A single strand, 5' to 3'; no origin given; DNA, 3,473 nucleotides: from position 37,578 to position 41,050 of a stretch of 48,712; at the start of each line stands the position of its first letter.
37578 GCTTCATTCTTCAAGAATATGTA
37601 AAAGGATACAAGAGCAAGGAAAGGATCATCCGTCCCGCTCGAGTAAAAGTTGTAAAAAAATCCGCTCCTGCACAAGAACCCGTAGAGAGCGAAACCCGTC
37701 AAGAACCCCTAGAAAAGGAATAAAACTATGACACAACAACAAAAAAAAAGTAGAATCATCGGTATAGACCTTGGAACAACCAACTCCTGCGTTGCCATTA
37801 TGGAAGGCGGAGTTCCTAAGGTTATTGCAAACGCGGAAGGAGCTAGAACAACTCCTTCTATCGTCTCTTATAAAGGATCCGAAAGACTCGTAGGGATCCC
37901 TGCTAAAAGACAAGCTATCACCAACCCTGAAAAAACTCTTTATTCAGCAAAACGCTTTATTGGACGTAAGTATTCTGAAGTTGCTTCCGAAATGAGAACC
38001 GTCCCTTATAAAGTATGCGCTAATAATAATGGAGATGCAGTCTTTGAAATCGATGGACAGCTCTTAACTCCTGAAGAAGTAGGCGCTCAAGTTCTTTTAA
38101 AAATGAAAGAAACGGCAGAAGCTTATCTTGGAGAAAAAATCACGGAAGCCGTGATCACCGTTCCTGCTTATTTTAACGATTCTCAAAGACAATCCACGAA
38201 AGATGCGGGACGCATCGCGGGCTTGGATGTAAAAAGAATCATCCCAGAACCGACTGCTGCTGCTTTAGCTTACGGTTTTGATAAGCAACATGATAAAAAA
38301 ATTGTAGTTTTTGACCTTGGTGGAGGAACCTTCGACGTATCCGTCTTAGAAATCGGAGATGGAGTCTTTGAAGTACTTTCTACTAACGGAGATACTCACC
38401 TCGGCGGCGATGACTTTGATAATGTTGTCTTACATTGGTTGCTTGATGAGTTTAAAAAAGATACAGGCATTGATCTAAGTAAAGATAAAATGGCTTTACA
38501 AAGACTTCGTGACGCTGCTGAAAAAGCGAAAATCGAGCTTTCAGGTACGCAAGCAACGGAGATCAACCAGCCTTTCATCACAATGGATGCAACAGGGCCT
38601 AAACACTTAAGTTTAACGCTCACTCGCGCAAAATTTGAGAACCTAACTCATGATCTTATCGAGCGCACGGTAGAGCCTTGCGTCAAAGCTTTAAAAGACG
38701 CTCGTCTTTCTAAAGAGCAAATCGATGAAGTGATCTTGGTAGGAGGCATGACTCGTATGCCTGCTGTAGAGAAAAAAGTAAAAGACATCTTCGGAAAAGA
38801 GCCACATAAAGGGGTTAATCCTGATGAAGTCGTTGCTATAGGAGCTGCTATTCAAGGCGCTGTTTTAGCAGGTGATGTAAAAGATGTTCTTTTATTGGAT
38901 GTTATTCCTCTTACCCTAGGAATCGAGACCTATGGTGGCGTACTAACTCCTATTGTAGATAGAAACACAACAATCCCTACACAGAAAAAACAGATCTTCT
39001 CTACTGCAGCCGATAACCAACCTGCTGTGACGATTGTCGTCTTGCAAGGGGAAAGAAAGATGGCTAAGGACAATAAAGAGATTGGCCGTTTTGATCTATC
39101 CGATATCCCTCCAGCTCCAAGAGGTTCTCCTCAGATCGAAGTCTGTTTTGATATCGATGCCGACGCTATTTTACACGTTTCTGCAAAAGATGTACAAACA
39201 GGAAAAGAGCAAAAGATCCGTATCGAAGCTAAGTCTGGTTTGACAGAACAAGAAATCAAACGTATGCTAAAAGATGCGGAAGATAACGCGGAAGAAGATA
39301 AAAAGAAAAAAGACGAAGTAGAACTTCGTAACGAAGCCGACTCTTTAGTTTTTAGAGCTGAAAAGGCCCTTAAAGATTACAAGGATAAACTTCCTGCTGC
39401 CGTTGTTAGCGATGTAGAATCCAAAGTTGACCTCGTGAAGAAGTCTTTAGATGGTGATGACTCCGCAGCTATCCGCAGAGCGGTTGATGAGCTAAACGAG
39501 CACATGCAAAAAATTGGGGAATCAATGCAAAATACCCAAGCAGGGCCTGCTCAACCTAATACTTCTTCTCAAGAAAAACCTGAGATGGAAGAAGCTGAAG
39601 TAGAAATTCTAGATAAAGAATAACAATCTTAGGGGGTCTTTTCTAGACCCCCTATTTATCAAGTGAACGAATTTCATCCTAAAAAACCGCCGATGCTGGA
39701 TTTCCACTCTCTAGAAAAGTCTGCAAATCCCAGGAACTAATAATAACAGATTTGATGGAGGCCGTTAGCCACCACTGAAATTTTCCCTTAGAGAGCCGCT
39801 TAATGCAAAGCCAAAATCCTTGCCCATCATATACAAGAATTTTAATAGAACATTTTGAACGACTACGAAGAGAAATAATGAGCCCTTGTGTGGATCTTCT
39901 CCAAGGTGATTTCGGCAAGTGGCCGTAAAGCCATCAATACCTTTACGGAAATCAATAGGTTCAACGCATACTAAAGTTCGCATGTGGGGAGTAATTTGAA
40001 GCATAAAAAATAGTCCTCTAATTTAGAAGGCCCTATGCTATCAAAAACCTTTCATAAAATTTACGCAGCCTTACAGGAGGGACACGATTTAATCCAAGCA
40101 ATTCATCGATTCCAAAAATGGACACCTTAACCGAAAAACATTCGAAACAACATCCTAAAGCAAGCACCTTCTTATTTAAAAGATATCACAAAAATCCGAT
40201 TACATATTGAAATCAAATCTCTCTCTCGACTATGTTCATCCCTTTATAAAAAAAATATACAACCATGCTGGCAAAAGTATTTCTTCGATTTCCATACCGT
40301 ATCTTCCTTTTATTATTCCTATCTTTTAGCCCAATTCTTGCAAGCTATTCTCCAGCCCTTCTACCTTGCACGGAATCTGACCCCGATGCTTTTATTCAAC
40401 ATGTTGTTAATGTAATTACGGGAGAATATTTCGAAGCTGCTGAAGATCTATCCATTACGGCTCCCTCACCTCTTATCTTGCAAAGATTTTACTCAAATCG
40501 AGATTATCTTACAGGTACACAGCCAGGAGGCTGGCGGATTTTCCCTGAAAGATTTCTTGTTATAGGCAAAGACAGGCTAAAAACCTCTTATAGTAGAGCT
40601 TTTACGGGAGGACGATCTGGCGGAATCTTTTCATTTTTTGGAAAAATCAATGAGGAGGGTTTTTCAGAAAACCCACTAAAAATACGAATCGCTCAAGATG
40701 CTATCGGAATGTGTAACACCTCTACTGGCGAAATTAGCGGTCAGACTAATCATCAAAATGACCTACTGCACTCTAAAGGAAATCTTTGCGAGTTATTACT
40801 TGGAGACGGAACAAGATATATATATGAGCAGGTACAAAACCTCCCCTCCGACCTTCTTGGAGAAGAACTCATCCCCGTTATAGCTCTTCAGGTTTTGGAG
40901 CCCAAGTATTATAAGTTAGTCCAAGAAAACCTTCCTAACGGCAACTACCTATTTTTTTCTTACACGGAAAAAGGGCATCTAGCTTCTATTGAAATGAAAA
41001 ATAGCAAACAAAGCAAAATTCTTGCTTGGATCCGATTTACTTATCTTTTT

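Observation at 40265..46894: RHS/YD polymorphic toxin-immunity module in a chlamydia-like genome, with a Sec signal and no visible delivery partner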

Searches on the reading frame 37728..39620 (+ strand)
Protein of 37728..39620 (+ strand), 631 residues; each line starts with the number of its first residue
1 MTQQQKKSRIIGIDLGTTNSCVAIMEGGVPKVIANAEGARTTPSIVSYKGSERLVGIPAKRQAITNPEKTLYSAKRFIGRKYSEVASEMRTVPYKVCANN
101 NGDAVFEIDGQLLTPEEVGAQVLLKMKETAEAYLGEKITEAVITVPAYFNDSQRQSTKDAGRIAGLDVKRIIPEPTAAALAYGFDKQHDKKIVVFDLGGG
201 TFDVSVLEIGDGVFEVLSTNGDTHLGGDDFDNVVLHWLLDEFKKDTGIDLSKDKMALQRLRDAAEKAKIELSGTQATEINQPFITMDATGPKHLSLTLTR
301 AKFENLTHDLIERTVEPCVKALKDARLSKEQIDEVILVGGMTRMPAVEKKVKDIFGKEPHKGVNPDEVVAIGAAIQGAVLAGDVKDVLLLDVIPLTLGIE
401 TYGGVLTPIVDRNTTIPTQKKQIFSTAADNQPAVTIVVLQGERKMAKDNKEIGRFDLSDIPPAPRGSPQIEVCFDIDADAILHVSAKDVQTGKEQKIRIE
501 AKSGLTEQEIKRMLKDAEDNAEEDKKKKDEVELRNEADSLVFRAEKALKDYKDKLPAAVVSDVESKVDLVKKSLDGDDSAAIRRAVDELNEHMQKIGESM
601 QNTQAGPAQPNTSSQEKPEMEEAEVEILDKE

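Call 52: search_protein_families(library=pfam, proteins=[window:37728-39620:+], max_evalue=0.00001)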
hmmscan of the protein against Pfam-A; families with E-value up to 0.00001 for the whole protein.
window:37728-39620:+ (631 aa): 2 families
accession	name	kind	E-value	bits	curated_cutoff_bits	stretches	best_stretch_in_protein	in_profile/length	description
PF00012.26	HSP70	-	1.3e-261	869.6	20.6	1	10-601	1-598/599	Hsp70 protein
PF06723.19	MreB_Mbl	-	7.1e-15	55.1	27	1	137-375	92-317/327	MreB/Mbl protein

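Call 82: list_cluster_members(proteins=[window:37728-39620:+, window:2119-5136:+, window:23689-25071:+, window:12976-15318:+, window:37142-37720:+, window:19697-21751:-])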
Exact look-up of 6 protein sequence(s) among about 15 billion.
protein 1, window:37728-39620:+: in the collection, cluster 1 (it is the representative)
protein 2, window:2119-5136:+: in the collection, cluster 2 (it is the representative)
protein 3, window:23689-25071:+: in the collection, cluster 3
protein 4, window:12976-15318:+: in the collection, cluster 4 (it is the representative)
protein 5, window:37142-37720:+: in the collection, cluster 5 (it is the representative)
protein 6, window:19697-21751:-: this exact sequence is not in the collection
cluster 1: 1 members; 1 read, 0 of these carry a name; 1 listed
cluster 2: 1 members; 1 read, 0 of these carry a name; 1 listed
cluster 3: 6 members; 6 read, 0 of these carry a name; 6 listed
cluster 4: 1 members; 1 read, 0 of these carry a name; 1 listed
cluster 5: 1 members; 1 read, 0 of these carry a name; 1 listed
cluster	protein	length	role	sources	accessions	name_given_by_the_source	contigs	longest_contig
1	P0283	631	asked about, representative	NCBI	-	-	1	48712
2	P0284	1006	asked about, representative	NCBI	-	-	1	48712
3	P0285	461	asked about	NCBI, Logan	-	-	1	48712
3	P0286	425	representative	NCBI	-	-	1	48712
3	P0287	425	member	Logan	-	-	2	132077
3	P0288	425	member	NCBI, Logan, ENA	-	-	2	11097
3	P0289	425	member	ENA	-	-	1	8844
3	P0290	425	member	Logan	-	-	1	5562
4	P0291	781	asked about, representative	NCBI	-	-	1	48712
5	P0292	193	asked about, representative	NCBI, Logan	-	-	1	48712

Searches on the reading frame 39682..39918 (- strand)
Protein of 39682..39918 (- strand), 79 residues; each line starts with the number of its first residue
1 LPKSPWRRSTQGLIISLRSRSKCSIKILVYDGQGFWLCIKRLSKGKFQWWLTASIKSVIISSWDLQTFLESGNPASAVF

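Call 3: search_protein_families(library=pfam, proteins=[window:39682-39918:-], max_evalue=0.01)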
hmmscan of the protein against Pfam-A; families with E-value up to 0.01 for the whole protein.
window:39682-39918:- (79 aa): 1 family
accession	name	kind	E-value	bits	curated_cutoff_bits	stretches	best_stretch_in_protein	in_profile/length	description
PF05717.18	TnpB_IS66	-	3.4e-11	43.4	26.6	1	18-71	40-93/101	IS66 Orf2 like protein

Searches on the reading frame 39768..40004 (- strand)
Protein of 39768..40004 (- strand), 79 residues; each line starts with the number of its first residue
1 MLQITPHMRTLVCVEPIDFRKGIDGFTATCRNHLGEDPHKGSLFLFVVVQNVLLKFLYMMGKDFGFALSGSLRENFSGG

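Call 3: search_protein_families(library=pfam, proteins=[window:39768-40004:-], max_evalue=0.01)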
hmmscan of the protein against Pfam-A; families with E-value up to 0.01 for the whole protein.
window:39768-40004:- (79 aa): 1 family
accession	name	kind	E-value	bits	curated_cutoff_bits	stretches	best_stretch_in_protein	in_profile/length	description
PF05717.18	TnpB_IS66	-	5.5e-10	39.5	26.6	1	9-62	2-55/101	IS66 Orf2 like protein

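Call 4: search_protein_families(library=ncbifam, proteins=[window:39768-40004:-], max_evalue=0.01)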
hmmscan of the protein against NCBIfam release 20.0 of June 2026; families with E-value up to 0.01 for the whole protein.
window:39768-40004:- (79 aa): 1 family
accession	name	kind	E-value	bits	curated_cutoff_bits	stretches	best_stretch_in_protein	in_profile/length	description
NF033819.0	IS66_TnpB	equivalog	2.5e-10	40.1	50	1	12-62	3-53/90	IS66 family insertion sequence element accessory protein TnpB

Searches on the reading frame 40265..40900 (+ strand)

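Call 34: search_protein_families(library=pfam, proteins=[window:40265-40900:+], max_evalue=10)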
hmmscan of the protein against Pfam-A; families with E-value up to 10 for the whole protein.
window:40265-40900:+ (212 aa): 1 family
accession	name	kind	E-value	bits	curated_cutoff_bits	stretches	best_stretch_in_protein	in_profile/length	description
PF20148.4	DUF6531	-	7.7e-08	33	24.1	1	46-102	2-58/74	Domain of unknown function (DUF6531)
